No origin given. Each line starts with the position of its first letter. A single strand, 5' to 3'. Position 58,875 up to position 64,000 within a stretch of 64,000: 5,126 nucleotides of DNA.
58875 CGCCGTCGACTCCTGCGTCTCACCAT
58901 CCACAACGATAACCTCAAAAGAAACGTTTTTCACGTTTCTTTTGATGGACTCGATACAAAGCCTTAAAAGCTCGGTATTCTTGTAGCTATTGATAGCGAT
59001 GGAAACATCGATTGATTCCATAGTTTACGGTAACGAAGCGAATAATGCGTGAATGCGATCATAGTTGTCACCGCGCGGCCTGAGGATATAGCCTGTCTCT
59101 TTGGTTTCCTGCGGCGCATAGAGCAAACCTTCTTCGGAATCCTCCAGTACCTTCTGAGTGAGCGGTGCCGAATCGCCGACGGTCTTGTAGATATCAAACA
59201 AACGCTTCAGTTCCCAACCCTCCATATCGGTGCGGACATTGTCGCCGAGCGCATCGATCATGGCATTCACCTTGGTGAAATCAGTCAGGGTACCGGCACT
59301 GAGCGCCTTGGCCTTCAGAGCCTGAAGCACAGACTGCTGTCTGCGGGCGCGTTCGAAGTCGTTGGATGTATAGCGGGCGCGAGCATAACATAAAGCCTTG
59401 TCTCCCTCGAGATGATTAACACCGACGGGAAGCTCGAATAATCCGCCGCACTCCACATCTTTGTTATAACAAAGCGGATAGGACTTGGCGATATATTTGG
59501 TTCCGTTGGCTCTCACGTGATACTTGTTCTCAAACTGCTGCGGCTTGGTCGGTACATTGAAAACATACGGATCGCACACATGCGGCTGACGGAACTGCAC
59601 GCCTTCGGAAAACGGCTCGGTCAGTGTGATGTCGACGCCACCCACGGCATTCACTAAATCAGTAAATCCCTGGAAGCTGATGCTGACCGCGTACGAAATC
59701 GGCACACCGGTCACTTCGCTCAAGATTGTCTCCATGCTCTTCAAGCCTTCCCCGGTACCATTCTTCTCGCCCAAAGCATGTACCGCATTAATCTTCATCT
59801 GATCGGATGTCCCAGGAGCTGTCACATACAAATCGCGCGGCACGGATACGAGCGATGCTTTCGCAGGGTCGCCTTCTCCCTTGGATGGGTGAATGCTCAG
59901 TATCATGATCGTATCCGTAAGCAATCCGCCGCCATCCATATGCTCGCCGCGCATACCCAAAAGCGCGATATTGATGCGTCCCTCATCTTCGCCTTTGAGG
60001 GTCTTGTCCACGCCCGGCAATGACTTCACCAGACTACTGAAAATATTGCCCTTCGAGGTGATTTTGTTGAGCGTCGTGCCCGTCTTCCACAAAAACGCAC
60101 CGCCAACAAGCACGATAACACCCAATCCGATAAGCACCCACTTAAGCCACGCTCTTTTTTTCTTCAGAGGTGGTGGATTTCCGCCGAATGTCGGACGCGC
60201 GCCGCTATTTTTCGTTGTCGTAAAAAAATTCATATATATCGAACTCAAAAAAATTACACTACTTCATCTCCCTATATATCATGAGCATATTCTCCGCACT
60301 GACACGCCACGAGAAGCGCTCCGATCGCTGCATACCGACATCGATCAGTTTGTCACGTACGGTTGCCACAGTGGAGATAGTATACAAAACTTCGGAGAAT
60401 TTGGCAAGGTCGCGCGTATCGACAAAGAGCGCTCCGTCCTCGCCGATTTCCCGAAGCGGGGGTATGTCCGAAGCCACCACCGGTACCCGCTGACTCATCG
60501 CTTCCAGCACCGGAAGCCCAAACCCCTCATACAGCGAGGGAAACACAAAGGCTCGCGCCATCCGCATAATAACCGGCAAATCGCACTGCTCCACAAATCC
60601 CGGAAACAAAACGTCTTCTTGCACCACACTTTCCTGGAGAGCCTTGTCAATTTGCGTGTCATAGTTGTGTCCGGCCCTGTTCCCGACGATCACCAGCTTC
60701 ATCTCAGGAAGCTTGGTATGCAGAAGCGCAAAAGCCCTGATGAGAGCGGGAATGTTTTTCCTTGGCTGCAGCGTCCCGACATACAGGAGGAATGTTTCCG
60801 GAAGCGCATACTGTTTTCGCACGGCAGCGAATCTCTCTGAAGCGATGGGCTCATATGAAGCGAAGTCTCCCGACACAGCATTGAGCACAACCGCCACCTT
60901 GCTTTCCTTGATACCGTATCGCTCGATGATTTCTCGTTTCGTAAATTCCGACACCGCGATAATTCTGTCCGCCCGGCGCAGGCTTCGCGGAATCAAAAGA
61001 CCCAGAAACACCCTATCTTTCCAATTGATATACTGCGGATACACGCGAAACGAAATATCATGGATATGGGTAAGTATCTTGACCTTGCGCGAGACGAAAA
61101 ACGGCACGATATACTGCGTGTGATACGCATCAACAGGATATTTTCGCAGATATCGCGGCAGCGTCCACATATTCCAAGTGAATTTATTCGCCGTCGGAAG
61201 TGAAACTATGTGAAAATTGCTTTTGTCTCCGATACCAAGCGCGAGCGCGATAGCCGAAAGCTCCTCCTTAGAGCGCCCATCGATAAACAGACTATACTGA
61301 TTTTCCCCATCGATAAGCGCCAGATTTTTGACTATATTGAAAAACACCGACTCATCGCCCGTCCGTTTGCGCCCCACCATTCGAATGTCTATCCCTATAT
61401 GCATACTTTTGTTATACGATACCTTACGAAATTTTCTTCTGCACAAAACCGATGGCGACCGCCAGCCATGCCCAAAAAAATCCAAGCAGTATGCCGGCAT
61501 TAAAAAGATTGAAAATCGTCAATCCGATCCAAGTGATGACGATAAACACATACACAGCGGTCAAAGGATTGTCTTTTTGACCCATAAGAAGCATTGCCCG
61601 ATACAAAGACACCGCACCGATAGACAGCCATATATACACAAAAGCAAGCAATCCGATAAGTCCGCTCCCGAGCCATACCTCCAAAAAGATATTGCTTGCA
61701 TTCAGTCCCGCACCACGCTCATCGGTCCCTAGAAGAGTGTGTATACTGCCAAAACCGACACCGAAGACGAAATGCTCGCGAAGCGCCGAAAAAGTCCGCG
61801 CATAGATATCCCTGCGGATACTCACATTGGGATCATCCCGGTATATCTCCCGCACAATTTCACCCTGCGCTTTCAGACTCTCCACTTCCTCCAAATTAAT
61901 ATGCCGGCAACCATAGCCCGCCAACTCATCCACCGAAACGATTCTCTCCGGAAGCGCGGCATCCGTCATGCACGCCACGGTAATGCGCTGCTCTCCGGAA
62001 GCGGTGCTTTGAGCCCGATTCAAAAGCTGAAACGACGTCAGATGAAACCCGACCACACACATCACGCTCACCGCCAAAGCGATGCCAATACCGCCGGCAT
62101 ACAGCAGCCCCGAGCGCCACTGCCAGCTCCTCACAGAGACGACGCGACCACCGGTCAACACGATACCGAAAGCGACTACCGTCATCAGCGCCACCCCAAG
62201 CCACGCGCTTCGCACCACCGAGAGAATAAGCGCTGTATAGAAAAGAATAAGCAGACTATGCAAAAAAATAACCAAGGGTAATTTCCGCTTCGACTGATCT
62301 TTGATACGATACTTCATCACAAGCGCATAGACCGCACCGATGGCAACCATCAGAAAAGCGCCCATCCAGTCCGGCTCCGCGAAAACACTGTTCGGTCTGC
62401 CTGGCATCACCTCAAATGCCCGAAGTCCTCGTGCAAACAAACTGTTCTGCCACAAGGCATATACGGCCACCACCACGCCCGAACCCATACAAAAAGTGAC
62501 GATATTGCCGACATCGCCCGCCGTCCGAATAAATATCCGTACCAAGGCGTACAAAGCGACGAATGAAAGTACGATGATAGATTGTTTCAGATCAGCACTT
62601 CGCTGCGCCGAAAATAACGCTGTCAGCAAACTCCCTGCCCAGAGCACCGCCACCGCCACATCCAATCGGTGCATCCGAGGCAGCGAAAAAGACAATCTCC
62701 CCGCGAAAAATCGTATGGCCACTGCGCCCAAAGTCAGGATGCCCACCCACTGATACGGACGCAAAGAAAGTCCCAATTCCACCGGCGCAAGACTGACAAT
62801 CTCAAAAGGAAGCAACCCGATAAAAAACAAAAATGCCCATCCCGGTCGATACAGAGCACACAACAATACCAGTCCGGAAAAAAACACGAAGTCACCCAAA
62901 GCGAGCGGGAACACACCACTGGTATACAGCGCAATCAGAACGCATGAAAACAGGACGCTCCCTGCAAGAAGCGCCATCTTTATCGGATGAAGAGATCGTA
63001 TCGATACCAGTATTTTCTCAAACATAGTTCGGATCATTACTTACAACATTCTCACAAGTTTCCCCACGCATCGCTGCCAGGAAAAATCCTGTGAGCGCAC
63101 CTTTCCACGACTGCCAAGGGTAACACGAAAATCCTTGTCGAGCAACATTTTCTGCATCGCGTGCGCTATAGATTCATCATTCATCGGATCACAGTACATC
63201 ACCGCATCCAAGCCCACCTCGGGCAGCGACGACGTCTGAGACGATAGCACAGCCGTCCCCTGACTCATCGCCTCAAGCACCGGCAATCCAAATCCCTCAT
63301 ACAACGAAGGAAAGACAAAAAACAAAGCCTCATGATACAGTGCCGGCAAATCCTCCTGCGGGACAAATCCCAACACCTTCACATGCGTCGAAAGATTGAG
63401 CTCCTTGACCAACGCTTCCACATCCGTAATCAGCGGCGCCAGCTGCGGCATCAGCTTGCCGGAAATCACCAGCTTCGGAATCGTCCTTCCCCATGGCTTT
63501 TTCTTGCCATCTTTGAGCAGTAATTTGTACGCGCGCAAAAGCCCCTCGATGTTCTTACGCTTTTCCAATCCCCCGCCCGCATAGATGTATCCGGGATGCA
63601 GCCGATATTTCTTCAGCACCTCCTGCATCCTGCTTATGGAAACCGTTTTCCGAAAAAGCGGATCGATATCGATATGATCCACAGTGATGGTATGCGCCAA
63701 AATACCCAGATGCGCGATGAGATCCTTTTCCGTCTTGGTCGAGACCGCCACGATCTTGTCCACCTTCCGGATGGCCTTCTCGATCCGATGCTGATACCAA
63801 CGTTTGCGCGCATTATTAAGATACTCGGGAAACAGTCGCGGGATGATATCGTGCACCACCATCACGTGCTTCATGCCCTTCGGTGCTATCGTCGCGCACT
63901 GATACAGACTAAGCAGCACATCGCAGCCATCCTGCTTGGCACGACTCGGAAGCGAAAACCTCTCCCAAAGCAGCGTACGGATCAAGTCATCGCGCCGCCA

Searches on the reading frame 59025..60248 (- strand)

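Call 50: search_protein_families(library=pfam, max_evalue=0.00001, proteins=[window:59025-60248:-])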
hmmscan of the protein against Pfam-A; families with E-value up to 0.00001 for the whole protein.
window:59025-60248:- (407 aa): 1 family
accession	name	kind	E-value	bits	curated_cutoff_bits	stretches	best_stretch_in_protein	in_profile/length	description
PF03816.19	LytR_cpsA_psr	-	2.7e-29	102.7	24.6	1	111-315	2-148/150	LytR_cpsA_psr family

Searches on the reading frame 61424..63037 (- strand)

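Call 50: search_protein_families(library=pfam, max_evalue=0.00001, proteins=[window:61424-63037:-])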
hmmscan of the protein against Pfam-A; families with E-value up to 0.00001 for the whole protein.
window:61424-63037:- (537 aa): 1 family
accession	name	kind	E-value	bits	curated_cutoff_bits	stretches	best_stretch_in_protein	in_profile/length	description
PF04932.20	Wzy_C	-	7.2e-11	42.5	31.7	1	263-467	3-149/149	O-Antigen ligase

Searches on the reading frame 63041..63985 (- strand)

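Call 50: search_protein_families(library=pfam, max_evalue=0.00001, proteins=[window:63041-63985:-])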
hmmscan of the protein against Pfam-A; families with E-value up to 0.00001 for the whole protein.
window:63041-63985:- (314 aa): 5 families
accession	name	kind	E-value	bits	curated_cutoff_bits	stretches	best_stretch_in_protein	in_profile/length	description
PF00534.26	Glycos_transf_1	-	7.1e-29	101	26.4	1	138-295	22-170/172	Glycosyl transferases group 1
PF13692.12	Glyco_trans_1_4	-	2.2e-21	77.1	27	1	138-283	8-142/142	Glycosyl transferases group 1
PF20706.3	GT4-conflict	-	4.9e-09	36.1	26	1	64-254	135-316/385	Family 4 Glycosyltransferase in conflict systems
PF13439.12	Glyco_transf_4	-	1.1e-08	35.7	28.5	1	5-102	57-161/170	Glycosyltransferase Family 4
PF13524.12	Glyco_trans_1_2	-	1.8e-06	28.4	25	1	201-305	28-137/144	Glycosyl transferase-like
